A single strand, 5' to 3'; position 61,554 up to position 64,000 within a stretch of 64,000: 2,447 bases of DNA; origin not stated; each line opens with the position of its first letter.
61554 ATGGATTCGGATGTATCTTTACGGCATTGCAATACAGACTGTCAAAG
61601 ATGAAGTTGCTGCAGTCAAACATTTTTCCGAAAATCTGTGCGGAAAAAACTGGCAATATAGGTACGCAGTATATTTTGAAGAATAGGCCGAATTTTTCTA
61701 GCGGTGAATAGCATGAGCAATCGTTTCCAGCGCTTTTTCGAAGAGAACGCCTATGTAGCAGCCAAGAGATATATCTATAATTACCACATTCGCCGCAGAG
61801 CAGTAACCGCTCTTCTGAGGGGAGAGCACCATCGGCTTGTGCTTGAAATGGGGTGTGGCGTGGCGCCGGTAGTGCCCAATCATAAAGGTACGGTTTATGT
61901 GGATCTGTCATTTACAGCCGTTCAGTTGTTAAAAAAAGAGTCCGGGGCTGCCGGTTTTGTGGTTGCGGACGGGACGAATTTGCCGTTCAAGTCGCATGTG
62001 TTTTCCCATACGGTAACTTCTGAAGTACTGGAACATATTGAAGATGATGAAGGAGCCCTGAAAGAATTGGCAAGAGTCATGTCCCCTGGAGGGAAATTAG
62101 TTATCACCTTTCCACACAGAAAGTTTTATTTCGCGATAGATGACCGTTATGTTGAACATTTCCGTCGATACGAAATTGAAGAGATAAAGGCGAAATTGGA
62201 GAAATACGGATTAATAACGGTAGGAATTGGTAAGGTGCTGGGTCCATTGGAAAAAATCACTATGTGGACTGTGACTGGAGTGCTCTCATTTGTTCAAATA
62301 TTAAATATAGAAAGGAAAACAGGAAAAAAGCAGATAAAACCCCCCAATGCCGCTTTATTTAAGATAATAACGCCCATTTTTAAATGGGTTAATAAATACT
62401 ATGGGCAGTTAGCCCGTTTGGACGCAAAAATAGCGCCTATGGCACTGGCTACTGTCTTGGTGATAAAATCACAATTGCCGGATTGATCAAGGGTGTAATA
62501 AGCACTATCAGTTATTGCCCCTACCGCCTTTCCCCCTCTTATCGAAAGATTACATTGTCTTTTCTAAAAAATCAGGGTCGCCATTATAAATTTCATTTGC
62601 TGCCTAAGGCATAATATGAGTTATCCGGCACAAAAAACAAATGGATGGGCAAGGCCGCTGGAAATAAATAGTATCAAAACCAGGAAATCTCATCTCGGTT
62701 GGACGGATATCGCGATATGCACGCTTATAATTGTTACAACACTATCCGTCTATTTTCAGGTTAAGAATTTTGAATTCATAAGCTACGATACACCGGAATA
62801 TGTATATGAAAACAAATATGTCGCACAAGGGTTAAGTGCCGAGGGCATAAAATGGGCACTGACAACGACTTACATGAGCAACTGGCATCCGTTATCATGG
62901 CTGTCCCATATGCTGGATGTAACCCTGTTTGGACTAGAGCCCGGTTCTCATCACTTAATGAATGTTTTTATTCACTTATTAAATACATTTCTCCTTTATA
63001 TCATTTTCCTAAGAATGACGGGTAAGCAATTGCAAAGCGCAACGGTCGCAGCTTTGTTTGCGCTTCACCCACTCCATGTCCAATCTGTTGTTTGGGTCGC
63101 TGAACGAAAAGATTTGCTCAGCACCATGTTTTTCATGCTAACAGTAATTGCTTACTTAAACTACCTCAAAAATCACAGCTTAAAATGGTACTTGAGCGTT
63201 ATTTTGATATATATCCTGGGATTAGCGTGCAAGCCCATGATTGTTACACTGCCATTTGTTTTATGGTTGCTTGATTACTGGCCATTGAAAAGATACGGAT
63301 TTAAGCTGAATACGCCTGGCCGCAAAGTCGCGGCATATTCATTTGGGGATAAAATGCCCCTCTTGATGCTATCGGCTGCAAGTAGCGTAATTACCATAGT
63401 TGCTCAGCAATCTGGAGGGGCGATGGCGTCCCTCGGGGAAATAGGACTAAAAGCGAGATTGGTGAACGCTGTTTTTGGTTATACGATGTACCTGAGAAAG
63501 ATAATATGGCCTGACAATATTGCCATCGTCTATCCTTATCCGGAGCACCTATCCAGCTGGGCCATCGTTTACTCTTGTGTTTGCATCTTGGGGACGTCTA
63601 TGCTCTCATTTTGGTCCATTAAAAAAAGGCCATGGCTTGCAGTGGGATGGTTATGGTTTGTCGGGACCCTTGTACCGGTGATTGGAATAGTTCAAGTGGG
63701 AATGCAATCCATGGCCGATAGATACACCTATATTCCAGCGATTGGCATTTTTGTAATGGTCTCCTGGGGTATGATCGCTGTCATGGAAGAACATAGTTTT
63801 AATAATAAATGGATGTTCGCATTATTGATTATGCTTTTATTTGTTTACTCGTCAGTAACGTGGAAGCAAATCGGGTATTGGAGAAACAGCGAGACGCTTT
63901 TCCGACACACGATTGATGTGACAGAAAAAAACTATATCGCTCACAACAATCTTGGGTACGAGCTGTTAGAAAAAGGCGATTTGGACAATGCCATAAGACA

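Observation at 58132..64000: pilA followed by a TMTC/PMT-like GT-C + TPR protein (two copies), a Dpm1-like GT2 and a methyltransferase in an AT-richer segment: candidate novel pilin O-glycosylation system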

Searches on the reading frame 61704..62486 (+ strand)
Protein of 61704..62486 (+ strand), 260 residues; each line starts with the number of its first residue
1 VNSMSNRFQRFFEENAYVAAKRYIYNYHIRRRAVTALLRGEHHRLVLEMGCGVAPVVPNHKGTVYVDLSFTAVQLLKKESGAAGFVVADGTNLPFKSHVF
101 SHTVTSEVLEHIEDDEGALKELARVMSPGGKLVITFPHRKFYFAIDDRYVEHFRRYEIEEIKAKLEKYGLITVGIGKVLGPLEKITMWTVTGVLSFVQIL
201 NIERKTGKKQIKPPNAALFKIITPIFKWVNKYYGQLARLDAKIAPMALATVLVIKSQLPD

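Call 6: search_protein_families(library=pfam, proteins=[window:61704-62486:+], max_evalue=0.01)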
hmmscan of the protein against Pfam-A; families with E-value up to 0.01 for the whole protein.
window:61704-62486:+ (260 aa): 7 families
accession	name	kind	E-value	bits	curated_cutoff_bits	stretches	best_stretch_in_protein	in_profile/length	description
PF08241.18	Methyltransf_11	-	2.4e-15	57.4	21.2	1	47-134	1-95/95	Methyltransferase domain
PF13649.12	Methyltransf_25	-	3.4e-09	37.7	27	1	46-130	1-97/97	Methyltransferase domain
PF13489.12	Methyltransf_23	-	2.1e-07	31.3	27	1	36-170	16-159/164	Methyltransferase domain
PF08242.18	Methyltransf_12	-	2.1e-05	25.6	30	1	47-132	1-98/98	Methyltransferase domain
PF01209.24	Ubie_methyltran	-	4.5e-05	23.3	20.1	1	83-139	100-156/233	ubiE/COQ5 methyltransferase family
PF13847.12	Methyltransf_31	-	0.00019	21.6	27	1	64-138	32-113/145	Methyltransferase domain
PF03141.22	Methyltransf_29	-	0.0051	15.9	23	1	32-137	107-220/506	Putative S-adenosyl-L-methionine-dependent methyltransferase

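Call 7: search_protein_families(library=ncbifam, proteins=[window:61704-62486:+], max_evalue=0.01)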
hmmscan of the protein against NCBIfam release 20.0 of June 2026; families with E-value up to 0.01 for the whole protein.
window:61704-62486:+ (260 aa): 22 families
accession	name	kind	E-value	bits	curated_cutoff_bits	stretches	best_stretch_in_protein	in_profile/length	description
NF001241.0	PRK00216.1-2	equivalog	2.3e-12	47.1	327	1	31-140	40-153/231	demethylmenaquinone methyltransferase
NF045667.1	MTase_DVU1556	equivalog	5.6e-09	35.8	155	1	35-135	15-120/213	DVU_1556 family methyltransferase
TIGR01934.1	MenG_MenH_UbiE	subfamily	3.5e-07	29.7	158.35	1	42-135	39-142/223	ubiquinone/menaquinone biosynthesis methyltransferase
NF007610.0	PRK10258.1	equivalog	1.4e-06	27.8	342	1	19-135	16-139/251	malonyl-ACP O-methyltransferase BioC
NF001240.0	PRK00216.1-1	equivalog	4.7e-06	25.8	378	1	81-135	115-169/251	bifunctional demethylmenaquinone methyltransferase/2-methoxy-6-polyprenyl-1,4-benzoquinol methylase UbiE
NF041536.1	ArsM_DUF2284_UU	exception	1.1e-05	23.9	575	1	84-135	130-181/459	arsenite methyltransferase/DUF2284 domain selenoprotein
NF041537.1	ArsM_AhpD_UU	exception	1.5e-05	24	510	1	76-135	122-181/345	arsenite methyltransferase/AhpD domain selenoprotein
NF045825.1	FAmtase_mtf2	equivalog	3.3e-05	23.2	400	1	27-135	48-159/248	fatty-acid O-methyltransferase Mtf2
TIGR02072.1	BioC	equivalog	3.5e-05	23.7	184.95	1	42-135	34-133/244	malonyl-ACP O-methyltransferase BioC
NF040539.1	AST_met_ArsM_2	exception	5.9e-05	23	240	1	74-135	103-164/262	putative arsinothricin biosynthesis methyltransferase ArsM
NF047649.1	MTase_UXPK_star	exception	8.5e-05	21.7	460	1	82-134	129-181/283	methyltransferase/UXPK-star double selenoprotein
NF001244.0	PRK00216.1-5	equivalog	0.00018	20.9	216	1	68-135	81-154/236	bifunctional demethylmenaquinone methyltransferase/2-methoxy-6-polyprenyl-1,4-benzoquinol methylase UbiE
NF045823.1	PthPhpthDimycoMt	equivalog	0.00042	19.6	300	1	66-134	96-166/256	phthiotriol/phenolphthiotriol dimycocerosates methyltransferase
TIGR04345.1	ovoA_Cterm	equivalog_domain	0.00053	19.6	170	1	77-138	112-173/242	putative 4-mercaptohistidine N1-methyltransferase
NF052510.1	methyltran_MpqE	exception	0.00082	18.8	335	1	85-134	102-151/234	methyl-plastoquinone biosynthesis methyltransferase MpqE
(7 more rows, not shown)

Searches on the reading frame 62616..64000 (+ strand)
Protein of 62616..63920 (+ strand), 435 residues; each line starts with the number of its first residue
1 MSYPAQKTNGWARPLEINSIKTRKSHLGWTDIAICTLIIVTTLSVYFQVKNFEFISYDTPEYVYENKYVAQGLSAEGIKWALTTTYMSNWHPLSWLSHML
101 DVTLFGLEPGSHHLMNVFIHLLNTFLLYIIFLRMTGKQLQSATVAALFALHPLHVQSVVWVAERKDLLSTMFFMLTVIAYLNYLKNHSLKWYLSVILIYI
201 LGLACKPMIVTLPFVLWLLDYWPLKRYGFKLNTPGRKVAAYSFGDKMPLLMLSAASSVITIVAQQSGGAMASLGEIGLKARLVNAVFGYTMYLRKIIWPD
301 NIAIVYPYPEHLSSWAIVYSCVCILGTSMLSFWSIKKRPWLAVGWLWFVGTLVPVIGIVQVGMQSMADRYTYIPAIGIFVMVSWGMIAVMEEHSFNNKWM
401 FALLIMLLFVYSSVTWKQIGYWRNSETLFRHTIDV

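Call 6: search_protein_families(library=pfam, proteins=[window:62616-64000:+], max_evalue=0.01)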
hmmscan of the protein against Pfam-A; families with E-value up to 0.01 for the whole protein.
window:62616-64000:+ (461 aa): 1 family
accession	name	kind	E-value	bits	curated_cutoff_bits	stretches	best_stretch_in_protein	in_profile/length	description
PF13231.12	PMT_2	-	0.00011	22.9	26.1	1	103-218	15-129/160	Dolichyl-phosphate-mannose-protein mannosyltransferase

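Call 7: search_protein_families(library=ncbifam, proteins=[window:62616-64000:+], max_evalue=0.01)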
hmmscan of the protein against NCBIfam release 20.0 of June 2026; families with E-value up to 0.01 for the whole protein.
window:62616-64000:+ (461 aa): 0 families

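Call 8: search_protein_families(library=pfam, proteins=[window:62616-63920:+], max_evalue=10)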
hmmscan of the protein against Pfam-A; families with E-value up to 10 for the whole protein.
window:62616-63920:+ (435 aa): 1 family
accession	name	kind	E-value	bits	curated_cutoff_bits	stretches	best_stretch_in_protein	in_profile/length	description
PF13231.12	PMT_2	-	0.0001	23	26.1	1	103-218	15-129/160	Dolichyl-phosphate-mannose-protein mannosyltransferase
